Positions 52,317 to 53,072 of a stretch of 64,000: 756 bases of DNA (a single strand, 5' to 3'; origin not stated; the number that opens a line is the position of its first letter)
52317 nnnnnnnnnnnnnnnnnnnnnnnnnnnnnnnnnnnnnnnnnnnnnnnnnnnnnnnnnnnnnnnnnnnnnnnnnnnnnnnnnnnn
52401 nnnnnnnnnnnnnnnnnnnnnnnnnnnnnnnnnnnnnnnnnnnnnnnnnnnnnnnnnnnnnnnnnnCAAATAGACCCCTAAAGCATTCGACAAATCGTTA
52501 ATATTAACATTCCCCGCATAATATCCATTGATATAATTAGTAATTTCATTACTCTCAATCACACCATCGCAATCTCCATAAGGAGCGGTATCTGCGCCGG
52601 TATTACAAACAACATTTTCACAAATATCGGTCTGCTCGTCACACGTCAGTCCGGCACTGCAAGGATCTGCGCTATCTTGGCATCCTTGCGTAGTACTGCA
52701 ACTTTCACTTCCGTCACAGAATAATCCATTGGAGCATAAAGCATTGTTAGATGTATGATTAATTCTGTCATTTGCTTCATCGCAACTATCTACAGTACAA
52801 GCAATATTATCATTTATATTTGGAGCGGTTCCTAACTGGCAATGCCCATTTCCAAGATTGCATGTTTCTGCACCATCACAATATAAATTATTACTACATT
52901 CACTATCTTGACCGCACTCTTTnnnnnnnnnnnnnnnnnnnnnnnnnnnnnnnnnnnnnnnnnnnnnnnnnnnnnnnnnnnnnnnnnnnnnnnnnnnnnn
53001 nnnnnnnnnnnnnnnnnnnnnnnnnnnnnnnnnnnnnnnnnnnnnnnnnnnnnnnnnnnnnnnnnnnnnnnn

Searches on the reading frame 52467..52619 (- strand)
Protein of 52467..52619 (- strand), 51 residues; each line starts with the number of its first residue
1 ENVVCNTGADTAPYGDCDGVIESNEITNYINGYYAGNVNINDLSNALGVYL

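Call 7: search_protein_families(library=pfam, proteins=[window:52467-52619:-], max_evalue=10)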
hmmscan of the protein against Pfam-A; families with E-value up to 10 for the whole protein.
seq(51 aa): 0 families

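Call 8: search_protein_families(library=ncbifam, proteins=[window:52467-52619:-], max_evalue=10)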
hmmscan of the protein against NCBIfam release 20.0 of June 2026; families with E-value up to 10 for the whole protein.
seq(51 aa): 1 family
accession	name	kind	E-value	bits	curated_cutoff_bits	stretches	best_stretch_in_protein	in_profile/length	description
NF041540.1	dockerin_GC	domain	0.026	14.9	29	1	10-45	4-41/67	GC-type dockerin domain-anchored protein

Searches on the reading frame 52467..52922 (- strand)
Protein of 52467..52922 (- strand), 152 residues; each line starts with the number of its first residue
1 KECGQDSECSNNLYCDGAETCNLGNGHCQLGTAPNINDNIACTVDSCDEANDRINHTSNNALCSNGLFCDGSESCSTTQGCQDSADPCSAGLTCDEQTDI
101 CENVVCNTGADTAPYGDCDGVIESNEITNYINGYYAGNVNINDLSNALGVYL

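Call 13: find_homologous_proteins(query=window:52467-52922:-, max_evalue=1)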
Query seq(152 aa) (152 aa): 9 proteins with E <= 1 among 12 candidates.
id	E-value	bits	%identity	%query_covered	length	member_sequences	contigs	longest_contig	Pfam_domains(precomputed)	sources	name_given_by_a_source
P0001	8.1e-39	151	47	57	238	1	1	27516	PF00526.24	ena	-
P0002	1.8e-30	124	53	63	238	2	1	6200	-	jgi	jgi:hypothetical protein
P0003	8.0e-29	119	40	89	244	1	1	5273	-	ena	-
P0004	3.6e-28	116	43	74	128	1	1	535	-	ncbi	ncbi:MAG: hypothetical protein ACERLM_17810, partial [Acidimicrobiales bacterium]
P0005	3.2e-26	110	53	49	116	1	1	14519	-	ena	-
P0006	6.0e-23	100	60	46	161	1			PF00526.24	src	-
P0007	5.1e-19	87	53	46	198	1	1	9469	-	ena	-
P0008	5.6e-6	44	33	78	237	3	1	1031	-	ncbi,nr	ncbi:MAG: hypothetical protein GWN93_11280, partial [Deltaproteobacteria bacterium]|nr:hypothetical 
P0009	2.0e-2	33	39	36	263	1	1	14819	-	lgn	-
